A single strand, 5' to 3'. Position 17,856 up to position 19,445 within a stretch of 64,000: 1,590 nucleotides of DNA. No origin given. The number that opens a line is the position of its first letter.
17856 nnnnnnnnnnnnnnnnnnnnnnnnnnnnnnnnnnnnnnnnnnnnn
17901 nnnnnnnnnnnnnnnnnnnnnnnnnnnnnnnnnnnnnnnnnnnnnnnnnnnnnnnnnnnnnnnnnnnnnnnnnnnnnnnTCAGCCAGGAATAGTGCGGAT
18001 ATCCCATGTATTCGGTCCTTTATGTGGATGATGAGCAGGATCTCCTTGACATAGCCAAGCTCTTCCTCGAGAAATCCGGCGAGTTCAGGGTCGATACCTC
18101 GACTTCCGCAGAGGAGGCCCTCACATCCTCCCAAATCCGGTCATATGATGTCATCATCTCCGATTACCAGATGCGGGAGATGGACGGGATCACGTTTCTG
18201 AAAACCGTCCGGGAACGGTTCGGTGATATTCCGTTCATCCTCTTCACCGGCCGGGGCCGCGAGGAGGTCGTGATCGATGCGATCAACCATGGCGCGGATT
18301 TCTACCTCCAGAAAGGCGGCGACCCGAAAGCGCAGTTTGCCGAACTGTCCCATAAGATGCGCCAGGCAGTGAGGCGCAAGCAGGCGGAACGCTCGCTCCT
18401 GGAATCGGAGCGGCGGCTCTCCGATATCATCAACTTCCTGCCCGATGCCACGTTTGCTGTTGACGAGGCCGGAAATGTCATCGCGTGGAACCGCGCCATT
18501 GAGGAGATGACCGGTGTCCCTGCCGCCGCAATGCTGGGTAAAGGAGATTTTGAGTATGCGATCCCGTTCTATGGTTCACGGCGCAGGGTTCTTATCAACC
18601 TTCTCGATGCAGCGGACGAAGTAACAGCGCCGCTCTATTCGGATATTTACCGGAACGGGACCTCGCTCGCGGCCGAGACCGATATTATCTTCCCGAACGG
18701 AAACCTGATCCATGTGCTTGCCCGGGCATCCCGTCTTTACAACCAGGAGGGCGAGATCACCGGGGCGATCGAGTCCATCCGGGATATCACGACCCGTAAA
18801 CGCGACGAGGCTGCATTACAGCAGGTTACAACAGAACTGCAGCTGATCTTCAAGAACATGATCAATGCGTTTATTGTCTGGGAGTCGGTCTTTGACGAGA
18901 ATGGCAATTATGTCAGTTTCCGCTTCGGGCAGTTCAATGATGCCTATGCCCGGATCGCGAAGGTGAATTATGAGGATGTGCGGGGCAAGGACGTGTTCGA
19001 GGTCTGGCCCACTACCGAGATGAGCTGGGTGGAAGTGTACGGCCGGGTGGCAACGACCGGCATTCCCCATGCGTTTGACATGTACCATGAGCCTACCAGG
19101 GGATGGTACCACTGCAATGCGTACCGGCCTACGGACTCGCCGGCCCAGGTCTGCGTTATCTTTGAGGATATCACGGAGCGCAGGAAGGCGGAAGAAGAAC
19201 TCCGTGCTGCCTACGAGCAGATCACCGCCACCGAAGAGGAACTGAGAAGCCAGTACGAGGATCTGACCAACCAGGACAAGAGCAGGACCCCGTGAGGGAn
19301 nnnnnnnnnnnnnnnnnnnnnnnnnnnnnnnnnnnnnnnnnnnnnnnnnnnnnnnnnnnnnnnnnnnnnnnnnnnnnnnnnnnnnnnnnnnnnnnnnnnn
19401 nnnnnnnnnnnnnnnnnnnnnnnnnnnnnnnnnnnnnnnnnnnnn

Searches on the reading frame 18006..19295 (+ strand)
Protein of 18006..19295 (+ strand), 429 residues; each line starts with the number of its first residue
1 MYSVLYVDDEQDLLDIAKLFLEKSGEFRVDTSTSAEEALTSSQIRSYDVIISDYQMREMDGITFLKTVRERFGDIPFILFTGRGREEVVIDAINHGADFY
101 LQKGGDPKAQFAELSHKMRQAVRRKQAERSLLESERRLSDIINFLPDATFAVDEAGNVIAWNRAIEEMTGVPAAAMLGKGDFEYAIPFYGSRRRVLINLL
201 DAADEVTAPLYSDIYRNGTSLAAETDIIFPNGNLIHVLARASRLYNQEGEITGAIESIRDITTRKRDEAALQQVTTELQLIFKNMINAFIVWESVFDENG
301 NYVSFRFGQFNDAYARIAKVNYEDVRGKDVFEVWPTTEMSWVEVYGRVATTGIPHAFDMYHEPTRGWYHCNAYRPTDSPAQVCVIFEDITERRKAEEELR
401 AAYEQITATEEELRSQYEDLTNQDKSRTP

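Call 12: search_protein_families(library=pfam, proteins=[window:18006-19295:+])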
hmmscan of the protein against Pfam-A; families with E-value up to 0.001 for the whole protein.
window:18006-19295:+ (429 aa): 6 families
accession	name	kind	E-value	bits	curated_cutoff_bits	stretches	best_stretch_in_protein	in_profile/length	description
PF00072.30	Response_reg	-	8.7e-21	74.6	30.2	1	4-108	1-104/111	Response regulator receiver domain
PF08448.16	PAS_4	-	3e-19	69.7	23.1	2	145-266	4-110/110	PAS fold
PF00989.32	PAS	-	2.3e-16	60.3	22.6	1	137-261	2-113/113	PAS fold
PF13426.13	PAS_9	-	9.7e-14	51.9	27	1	146-262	1-102/103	PAS domain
PF13188.13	PAS_8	-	2.8e-07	30.6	21.8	1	137-185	2-50/65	PAS domain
PF12860.13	PAS_7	-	0.00021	21.8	27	0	148-196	7-55/115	PAS fold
